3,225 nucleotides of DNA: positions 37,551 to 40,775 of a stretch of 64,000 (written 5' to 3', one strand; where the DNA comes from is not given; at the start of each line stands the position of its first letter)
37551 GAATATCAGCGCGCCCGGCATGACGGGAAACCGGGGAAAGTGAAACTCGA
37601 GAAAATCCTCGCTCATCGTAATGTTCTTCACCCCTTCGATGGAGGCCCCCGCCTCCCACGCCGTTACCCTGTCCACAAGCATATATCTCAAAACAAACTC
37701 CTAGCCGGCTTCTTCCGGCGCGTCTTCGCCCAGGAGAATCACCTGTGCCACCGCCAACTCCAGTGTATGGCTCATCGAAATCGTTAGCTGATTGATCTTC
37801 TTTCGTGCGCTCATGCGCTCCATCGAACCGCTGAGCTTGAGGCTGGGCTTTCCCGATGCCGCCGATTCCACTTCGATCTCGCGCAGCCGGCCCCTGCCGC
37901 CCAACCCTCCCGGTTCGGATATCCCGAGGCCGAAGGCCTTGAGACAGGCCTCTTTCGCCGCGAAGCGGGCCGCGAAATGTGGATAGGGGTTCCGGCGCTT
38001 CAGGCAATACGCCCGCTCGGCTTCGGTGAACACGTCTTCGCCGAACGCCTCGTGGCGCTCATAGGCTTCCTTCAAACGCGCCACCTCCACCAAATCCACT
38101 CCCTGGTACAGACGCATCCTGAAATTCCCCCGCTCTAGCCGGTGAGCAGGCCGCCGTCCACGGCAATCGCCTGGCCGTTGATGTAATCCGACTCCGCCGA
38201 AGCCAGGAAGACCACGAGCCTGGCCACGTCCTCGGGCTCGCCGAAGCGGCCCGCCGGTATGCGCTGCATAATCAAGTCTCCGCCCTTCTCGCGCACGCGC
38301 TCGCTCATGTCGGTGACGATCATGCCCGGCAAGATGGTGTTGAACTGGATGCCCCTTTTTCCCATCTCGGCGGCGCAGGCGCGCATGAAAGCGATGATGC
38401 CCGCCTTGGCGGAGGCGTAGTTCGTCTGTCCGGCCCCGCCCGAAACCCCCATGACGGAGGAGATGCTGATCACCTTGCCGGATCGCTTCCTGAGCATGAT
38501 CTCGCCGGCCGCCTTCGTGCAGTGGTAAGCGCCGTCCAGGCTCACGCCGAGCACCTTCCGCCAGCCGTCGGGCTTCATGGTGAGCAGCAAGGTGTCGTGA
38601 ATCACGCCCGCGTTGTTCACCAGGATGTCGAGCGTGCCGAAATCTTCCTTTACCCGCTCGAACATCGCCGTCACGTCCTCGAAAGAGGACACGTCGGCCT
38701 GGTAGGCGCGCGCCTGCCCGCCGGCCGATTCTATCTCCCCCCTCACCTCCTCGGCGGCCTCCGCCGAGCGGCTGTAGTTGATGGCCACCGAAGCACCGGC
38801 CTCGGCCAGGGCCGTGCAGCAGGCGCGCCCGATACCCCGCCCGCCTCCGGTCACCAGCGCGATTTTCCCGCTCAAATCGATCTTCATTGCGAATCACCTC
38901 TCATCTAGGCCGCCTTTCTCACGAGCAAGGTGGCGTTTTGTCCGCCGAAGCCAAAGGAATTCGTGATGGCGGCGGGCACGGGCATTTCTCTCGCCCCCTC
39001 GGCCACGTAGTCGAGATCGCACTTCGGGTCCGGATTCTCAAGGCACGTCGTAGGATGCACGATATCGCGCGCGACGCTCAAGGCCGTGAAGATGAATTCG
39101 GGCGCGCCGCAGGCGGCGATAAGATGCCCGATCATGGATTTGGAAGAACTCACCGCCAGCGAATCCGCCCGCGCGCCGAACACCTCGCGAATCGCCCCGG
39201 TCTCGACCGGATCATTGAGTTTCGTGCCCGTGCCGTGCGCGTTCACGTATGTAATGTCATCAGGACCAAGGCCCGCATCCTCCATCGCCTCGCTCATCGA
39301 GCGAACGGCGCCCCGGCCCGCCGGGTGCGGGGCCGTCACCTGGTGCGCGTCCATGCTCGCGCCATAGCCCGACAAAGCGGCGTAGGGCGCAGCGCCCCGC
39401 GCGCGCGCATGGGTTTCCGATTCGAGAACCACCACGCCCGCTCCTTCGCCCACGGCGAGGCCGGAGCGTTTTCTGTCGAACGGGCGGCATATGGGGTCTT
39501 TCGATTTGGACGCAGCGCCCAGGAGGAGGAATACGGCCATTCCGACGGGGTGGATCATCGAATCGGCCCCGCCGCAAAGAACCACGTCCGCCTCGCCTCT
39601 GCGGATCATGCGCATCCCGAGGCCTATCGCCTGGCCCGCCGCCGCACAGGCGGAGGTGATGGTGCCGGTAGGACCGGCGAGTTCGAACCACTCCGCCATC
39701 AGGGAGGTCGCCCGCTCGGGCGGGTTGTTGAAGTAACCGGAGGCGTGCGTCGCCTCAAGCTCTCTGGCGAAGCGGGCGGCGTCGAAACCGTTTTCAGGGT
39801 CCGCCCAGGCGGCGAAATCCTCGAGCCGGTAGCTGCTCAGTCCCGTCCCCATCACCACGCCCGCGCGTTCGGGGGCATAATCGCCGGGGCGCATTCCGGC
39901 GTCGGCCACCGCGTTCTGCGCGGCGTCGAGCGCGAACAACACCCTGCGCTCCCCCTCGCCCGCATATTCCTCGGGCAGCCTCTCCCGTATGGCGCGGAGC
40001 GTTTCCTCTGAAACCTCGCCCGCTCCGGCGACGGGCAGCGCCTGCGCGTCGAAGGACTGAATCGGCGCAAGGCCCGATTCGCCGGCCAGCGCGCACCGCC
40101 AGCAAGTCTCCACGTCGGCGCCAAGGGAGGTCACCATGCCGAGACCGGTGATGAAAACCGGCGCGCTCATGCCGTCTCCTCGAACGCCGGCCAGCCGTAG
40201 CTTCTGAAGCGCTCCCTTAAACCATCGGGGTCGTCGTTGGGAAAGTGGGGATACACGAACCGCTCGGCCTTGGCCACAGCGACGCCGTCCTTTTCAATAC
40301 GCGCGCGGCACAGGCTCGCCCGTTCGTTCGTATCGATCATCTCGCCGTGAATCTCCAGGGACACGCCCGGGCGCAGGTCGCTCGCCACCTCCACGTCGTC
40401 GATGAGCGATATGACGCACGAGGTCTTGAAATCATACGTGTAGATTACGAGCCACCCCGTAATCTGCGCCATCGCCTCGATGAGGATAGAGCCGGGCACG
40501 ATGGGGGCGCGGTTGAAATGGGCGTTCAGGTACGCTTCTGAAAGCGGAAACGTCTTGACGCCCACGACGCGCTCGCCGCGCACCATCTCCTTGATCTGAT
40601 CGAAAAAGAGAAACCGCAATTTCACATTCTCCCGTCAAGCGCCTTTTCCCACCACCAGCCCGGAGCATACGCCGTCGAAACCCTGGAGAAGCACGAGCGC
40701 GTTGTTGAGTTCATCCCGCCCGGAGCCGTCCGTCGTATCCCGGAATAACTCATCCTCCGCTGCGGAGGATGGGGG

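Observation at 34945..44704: Eleven-gene type II FAS/PKS-like operon ending in an LpxL-family acyltransferase: aryl-polyene/xanthomonadin-like machinery without starter or export genes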

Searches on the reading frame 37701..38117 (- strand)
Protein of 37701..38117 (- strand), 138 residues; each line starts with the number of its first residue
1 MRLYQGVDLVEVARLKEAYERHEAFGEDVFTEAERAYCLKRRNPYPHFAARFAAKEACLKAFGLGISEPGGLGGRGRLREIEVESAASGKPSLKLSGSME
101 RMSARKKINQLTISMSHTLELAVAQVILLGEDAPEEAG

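Call 6: search_protein_families(library=pfam, proteins=[window:37701-38117:-], max_evalue=0.01)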
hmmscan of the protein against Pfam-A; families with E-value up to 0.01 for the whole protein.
window:37701-38117:- (138 aa): 1 family
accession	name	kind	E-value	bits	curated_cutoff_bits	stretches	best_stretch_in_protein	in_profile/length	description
PF01648.25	ACPS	-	1.4e-15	57.7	25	1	6-101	3-94/111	4'-phosphopantetheinyl transferase superfamily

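Call 7: search_protein_families(library=ncbifam, proteins=[window:37701-38117:-], max_evalue=0.01)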
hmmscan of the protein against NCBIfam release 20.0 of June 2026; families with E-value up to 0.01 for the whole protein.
window:37701-38117:- (138 aa): 12 families
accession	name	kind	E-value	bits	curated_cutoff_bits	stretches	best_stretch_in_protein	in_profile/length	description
NF011254.0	PRK14660.1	equivalog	1.3e-26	93.1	195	1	2-128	2-123/125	holo-[acyl-carrier-protein] synthase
NF011250.0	PRK14656.1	equivalog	1.9e-24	86.1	175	1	4-128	4-123/126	holo-[acyl-carrier-protein] synthase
TIGR00556.1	pantethn_trn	domain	8.7e-23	80.8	45.35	1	6-128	6-125/128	phosphopantetheine--protein transferase domain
NF000832.0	PRK00070.3-2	equivalog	2.4e-21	76.2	107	1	6-128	6-114/116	holo-ACP synthase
NF011251.0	PRK14657.1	equivalog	1.2e-20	73.8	165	1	5-128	5-121/123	holo-[acyl-carrier-protein] synthase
TIGR00516.1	acpS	equivalog_domain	1e-18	67.8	59.8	1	5-128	5-120/125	holo-ACP synthase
NF011256.0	PRK14662.1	equivalog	2.2e-17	63.6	150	1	6-128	6-117/123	4'-phosphopantetheinyl transferase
NF000831.0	PRK00070.3-1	equivalog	4.2e-17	62.3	124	1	5-128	6-127/130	holo-ACP synthase AcpS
NF011253.0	PRK14659.1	equivalog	3.7e-14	53.4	156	1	5-129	5-120/123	holo-[acyl-carrier-protein] synthase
NF011257.0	PRK14663.1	equivalog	2.2e-13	50.3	186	1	6-128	4-117/123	holo-[acyl-carrier-protein] synthase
NF011255.0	PRK14661.1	equivalog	2.2e-06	27.7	209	1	5-127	5-106/169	holo-[acyl-carrier-protein] synthase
NF000835.0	PRK00070.4-1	equivalog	0.0063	16.8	128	0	5-62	5-65/115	holo-ACP synthase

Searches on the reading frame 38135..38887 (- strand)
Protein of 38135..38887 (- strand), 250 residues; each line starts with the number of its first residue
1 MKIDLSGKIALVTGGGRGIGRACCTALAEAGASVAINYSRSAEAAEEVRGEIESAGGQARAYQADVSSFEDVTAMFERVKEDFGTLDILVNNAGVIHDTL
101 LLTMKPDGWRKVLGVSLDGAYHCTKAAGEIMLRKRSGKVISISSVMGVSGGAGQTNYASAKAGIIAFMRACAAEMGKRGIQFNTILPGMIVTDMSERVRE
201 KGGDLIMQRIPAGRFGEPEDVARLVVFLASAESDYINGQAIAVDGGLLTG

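Call 6: search_protein_families(library=pfam, proteins=[window:38135-38887:-], max_evalue=0.01)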
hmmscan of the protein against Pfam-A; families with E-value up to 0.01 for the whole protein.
window:38135-38887:- (250 aa): 5 families
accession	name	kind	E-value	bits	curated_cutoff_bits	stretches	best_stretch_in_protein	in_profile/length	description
PF13561.12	adh_short_C2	-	1.1e-64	218.8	27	1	17-247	6-235/236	Enoyl-(Acyl carrier protein) reductase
PF00106.31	adh_short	-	1.4e-56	191.5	26.6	1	8-201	1-193/195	short chain dehydrogenase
PF08659.16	KR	-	1.7e-24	87.2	22.6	1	11-172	4-164/180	KR domain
PF01370.27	Epimerase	-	0.00069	19.5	20.9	1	10-80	1-64/240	NAD dependent epimerase/dehydratase family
PF13460.12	NAD_binding_10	-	0.0097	16.2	27.2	0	14-226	1-178/184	NAD(P)H-binding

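Call 7: search_protein_families(library=ncbifam, proteins=[window:38135-38887:-], max_evalue=0.01)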
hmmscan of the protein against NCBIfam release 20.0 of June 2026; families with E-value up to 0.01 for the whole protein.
window:38135-38887:- (250 aa): 239 families (the best 25 are shown)
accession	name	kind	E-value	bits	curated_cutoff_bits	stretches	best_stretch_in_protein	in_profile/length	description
TIGR01830.1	3oxo_ACP_reduc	equivalog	2.4e-84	282.8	297.75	1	10-247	1-238/239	3-oxoacyl-[acyl-carrier-protein] reductase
NF004197.0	PRK05653.1-1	equivalog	8.3e-74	248.3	332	1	1-248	1-247/249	3-oxoacyl-ACP reductase FabG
NF009466.0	PRK12826.1-2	subfamily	8.3e-73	244.9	222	1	8-247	4-244/248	3-oxoacyl-ACP reductase FabG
NF053542.1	FlxB_rubin_SDR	equivalog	1.7e-71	240.7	340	1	8-247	1-239/239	flexirubin biosynthesis SDR family reductase FlxB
NF004198.0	PRK05653.1-3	equivalog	2.7e-71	239.9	296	1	5-247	5-246/248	3-oxoacyl-ACP reductase FabG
TIGR01829.1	AcAcCoA_reduct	subfamily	2.4e-69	233.6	302.1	1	8-247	1-240/242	acetoacetyl-CoA reductase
NF004199.0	PRK05653.1-4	equivalog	2.7e-69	233.5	301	1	3-248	1-246/247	3-oxoacyl-ACP reductase FabG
NF004200.0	PRK05653.1-5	equivalog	7.2e-68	228.7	273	1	9-247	4-241/242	3-oxoacyl-ACP reductase FabG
NF009546.0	PRK12935.1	equivalog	9.7e-66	221.8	418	1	3-247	2-245/247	acetoacetyl-CoA reductase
NF005390.0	PRK06935.1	equivalog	1.9e-65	220.8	369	1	3-249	11-257/258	2-dehydro-3-deoxy-D-gluconate 5-dehydrogenase KduD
NF005559.1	PRK07231.1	subfamily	9.3e-65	218.6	215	1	5-248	2-248/249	glucose 1-dehydrogenase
NF006070.0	PRK08213.1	subfamily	7.5e-64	215.7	279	1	3-247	8-256/259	gluconate 5-dehydrogenase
NF053807.1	RhamDHLra1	equivalog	1.2e-63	215.2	400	1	5-248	2-248/252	L-rhamnose 1-dehydrogenase Lra1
NF009464.0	PRK12824.1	subfamily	2.8e-63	213.8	269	1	8-247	3-242/245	3-oxoacyl-ACP reductase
NF004778.0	PRK06124.1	equivalog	6.2e-61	206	303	1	3-248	7-253/256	SDR family oxidoreductase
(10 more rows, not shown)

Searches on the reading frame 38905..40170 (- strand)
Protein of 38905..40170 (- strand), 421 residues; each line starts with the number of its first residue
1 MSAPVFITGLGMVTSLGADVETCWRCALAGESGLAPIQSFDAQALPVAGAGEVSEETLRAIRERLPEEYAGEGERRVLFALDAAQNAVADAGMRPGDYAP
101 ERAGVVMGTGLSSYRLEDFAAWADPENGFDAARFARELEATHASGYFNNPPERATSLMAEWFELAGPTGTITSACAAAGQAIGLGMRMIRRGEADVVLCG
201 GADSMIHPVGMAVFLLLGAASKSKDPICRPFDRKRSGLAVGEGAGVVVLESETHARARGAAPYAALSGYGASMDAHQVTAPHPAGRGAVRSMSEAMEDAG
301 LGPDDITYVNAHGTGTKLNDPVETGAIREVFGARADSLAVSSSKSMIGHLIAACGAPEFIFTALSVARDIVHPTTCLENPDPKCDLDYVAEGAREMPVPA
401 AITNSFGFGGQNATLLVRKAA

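Call 6: search_protein_families(library=pfam, proteins=[window:38905-40170:-], max_evalue=0.01)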
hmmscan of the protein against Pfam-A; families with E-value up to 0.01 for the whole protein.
window:38905-40170:- (421 aa): 5 families
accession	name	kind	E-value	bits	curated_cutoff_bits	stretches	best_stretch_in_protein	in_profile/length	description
PF00109.32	ketoacyl-synt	-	3.6e-40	138.6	20.8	1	4-254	3-251/252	Beta-ketoacyl synthase, N-terminal domain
PF02801.28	Ketoacyl-synt_C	-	1.6e-34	118.9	20.8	1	263-375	1-116/119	Beta-ketoacyl synthase, C-terminal domain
PF00108.29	Thiolase_N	-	2.3e-06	27.7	26.4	1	151-207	62-117/260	Thiolase, N-terminal domain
PF08545.16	ACP_syn_III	-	0.0077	16.5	24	0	171-251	3-63/80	3-Oxoacyl-[acyl-carrier-protein (ACP)] synthase III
PF22691.2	Thiolase_C_1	-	0.0097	16.1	28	0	280-312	12-44/144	Thiolase C-terminal domain-like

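Call 7: search_protein_families(library=ncbifam, proteins=[window:38905-40170:-], max_evalue=0.01)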
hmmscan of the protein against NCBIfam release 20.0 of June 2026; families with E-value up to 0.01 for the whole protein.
window:38905-40170:- (421 aa): 41 families (the best 25 are shown)
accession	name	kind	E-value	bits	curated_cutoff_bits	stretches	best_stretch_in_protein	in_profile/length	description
TIGR03150.1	fabF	equivalog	5.5e-115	384.3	493.75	1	5-418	3-407/407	beta-ketoacyl-ACP synthase II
NF005589.0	PRK07314.1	subfamily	2e-112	376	387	1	5-420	6-412/413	beta-ketoacyl-ACP synthase II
NF004970.0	PRK06333.1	subfamily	4.6e-100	335.4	525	1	5-419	6-421/424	beta-ketoacyl-ACP synthase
NF006274.0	PRK08439.1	equivalog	2.9e-80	270.1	621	1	5-419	4-405/406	beta-ketoacyl-ACP synthase II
NF005076.0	PRK06501.1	equivalog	5.7e-79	266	629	1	5-418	13-421/425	beta-ketoacyl-ACP synthase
NF006618.0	PRK09185.1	subfamily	1e-78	265.1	407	1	3-419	3-392/394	beta-ketoacyl-ACP synthase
NF006434.0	PRK08722.1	equivalog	3e-73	247.1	759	1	5-419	6-413/414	beta-ketoacyl-ACP synthase II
NF005916.1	PRK07910.1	equivalog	3.4e-71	240.3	560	1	5-416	14-414/418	KasA/KasB family beta-ketoacyl-ACP synthase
NF058662.1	cispenta_AmcF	equivalog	7e-67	226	325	1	5-417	2-367/369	cispentacin biosynthesis acyltransferase subunit AmcF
NF006587.0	PRK09116.1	equivalog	8.5e-67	225.7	470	1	5-419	4-406/408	beta-ketoacyl-ACP synthase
NF004618.0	PRK05952.1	equivalog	2.6e-66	224.1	455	2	84-419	65-382/384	beta-ketoacyl-ACP synthase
NF005935.0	PRK07967.1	equivalog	1.4e-65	221.8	630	1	5-420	4-404/406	beta-ketoacyl-ACP synthase I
NF005490.0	PRK07103.1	equivalog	9.9e-64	215.9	445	1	3-420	4-413/414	polyketide beta-ketoacyl:acyl carrier protein synthase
NF040607.1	mycolic_Pks13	equivalog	4.4e-37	127.2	2100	1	81-419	193-525/1680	polyketide synthase Pks13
NF045894.1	PKS_plus_SDR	equivalog_domain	8.7e-37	126.3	1740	1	81-420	95-427/1515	type I polyketide synthase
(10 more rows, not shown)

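Call 10: find_encoding_contigs(protein=window:38905-40170:-, flank=10000, max_places=6)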
Protein window:38905-40170:- (421 aa): 5 contigs read that carry it; 3 places shown.
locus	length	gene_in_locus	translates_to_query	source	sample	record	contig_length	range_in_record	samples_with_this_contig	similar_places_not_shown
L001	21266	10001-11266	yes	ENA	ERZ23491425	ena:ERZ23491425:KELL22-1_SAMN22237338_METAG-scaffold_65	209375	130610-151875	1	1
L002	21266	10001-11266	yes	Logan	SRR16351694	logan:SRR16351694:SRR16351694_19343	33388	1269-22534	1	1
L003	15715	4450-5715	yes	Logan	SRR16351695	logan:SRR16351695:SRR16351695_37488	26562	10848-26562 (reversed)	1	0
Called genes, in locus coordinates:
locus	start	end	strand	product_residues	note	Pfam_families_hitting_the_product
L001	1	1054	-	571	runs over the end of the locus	PF02463:SMC_N, PF13401:AAA_22 (faint), PF13476:AAA_23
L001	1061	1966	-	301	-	PF01513:NAD_kinase, PF20143:NAD_kinase_C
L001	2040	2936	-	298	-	PF09674:DUF2400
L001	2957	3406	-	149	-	PF02580:Tyr_Deacylase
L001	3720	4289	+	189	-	PF00376:MerR (weak), PF12728:HTH_17, PF00072:Response_reg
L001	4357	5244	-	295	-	PF09754:PAC2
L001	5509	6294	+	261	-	PF00106:adh_short, PF08659:KR, PF13561:adh_short_C2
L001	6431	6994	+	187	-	PF00550:PP-binding (weak)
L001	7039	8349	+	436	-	PF00109:ketoacyl-synt, PF02801:Ketoacyl-synt_C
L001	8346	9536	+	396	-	PF00109:ketoacyl-synt, PF02801:Ketoacyl-synt_C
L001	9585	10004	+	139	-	PF07977:FabA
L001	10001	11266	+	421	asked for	PF00109:ketoacyl-synt, PF00108:Thiolase_N (weak), PF02801:Ketoacyl-synt_C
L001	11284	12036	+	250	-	PF00106:adh_short, PF08659:KR, PF13561:adh_short_C2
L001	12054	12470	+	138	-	PF01648:ACPS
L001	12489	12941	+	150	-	PF07977:FabA, PF22818:ApeI-like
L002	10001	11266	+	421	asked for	PF00109:ketoacyl-synt, PF00108:Thiolase_N (weak), PF02801:Ketoacyl-synt_C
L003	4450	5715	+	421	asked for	PF00109:ketoacyl-synt, PF00108:Thiolase_N (weak), PF02801:Ketoacyl-synt_C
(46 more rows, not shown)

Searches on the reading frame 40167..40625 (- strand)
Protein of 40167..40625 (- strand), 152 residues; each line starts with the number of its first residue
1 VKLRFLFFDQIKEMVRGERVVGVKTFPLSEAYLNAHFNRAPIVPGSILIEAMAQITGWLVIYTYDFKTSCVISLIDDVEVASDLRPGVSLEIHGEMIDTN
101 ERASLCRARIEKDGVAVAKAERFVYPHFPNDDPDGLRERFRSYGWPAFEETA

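Call 6: search_protein_families(library=pfam, proteins=[window:40167-40625:-], max_evalue=0.01)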
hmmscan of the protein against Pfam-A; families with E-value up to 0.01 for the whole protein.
window:40167-40625:- (152 aa): 1 family
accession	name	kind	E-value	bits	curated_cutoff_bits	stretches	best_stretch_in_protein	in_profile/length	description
PF07977.19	FabA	-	7.3e-13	48.8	23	1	4-120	5-137/138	FabA-like domain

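Call 7: search_protein_families(library=ncbifam, proteins=[window:40167-40625:-], max_evalue=0.01)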
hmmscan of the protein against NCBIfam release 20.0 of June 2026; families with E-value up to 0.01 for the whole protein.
window:40167-40625:- (152 aa): 5 families
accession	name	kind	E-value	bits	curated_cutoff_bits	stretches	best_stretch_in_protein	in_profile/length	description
NF000582.1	PRK00006.1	equivalog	1.5e-18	67.1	113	1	5-121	15-132/137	3-hydroxyacyl-ACP dehydratase FabZ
TIGR01750.1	fabZ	equivalog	4.7e-18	65.4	155.15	1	5-121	16-136/141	3-hydroxyacyl-ACP dehydratase FabZ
NF009667.0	PRK13188.1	equivalog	1.3e-16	60.4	465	1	5-108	336-439/464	bifunctional UDP-3-O-[3-hydroxymyristoyl] N-acetylglucosamine deacetylase/3-hydroxyacyl-ACP dehydratase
NF003509.0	PRK05174.1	equivalog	0.00073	19.4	124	1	30-87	65-121/172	bifunctional 3-hydroxydecanoyl-ACP dehydratase/trans-2-decenoyl-ACP isomerase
TIGR01749.1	fabA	equivalog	0.0039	17.1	238.15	1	31-63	63-95/169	3-hydroxyacyl-[acyl-carrier-protein] dehydratase FabA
